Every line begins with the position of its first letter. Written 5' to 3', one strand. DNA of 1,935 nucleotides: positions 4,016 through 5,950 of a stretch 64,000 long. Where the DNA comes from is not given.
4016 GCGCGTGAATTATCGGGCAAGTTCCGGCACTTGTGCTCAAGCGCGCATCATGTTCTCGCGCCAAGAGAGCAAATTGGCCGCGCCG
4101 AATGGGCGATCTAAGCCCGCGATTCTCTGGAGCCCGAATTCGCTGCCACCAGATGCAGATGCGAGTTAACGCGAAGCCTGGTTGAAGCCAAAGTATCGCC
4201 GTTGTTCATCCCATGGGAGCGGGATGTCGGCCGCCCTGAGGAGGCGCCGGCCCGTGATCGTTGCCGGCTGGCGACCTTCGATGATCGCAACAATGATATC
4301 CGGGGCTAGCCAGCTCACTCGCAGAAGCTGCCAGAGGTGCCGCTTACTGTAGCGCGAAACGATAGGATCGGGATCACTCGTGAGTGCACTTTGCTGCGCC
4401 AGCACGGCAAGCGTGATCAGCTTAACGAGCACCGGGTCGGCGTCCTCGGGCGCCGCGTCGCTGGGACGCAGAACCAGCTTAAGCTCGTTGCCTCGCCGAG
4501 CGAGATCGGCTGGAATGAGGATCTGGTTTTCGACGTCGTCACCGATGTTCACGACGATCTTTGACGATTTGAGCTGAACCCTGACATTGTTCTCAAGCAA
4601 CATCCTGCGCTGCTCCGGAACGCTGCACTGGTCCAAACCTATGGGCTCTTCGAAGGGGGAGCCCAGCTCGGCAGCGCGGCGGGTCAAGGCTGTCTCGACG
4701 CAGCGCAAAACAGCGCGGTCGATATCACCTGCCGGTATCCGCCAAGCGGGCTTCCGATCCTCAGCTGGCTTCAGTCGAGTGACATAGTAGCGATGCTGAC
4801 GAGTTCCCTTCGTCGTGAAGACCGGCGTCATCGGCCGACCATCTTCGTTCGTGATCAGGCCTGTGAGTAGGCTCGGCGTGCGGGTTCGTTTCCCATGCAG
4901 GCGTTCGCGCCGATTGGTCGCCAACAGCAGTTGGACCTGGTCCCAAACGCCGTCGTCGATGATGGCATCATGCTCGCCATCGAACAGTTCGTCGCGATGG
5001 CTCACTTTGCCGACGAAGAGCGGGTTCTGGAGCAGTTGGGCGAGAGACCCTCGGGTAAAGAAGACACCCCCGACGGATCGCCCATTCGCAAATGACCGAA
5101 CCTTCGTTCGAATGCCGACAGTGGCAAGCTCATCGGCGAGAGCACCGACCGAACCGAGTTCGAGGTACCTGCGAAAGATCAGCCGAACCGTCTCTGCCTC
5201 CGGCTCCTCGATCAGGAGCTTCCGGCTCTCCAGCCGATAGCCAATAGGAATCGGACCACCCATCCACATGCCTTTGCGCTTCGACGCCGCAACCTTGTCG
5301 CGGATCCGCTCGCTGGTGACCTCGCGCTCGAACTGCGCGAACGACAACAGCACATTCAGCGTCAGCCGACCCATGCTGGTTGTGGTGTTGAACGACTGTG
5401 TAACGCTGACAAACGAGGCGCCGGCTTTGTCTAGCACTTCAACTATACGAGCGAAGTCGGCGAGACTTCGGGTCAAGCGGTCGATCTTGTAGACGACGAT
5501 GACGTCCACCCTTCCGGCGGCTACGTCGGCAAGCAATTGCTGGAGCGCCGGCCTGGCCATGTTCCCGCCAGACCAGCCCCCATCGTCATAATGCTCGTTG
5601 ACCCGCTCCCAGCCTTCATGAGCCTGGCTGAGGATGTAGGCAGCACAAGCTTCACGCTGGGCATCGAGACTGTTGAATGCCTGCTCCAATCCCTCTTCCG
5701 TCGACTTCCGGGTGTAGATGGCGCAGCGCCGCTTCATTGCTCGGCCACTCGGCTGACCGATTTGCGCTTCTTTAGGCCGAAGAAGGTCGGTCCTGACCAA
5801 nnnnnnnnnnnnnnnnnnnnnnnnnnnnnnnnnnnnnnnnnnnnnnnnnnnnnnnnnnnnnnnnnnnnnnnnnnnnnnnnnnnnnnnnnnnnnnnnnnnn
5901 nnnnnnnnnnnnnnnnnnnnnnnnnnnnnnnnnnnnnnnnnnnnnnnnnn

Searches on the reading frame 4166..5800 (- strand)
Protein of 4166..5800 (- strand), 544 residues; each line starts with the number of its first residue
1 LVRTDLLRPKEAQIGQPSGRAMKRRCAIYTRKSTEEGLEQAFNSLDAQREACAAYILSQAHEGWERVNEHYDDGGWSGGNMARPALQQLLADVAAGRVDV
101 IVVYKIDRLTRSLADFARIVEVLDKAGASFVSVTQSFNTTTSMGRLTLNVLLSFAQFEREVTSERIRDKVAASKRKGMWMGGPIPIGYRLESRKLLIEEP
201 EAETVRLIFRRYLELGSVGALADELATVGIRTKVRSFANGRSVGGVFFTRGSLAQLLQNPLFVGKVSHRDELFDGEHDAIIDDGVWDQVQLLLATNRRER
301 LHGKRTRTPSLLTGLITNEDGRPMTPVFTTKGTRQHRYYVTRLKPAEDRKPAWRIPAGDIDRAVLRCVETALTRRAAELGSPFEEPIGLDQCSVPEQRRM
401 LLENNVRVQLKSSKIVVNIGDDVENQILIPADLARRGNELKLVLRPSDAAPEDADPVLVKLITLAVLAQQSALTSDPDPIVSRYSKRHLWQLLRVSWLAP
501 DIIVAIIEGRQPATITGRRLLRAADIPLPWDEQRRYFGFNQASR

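Call 44: search_protein_families(library=pfam, proteins=[window:4166-5800:-], max_evalue=0.0001)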
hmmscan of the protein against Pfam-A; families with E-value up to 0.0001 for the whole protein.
window:4166-5800:- (544 aa): 2 families
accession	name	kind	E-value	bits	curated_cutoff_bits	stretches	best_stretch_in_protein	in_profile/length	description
PF00239.26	Resolvase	-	1.7e-38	132.4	23.3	1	27-179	2-145/145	Resolvase, N terminal domain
PF07508.19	Recombinase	-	2.5e-13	50.6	21.1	1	201-295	3-101/102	Recombinase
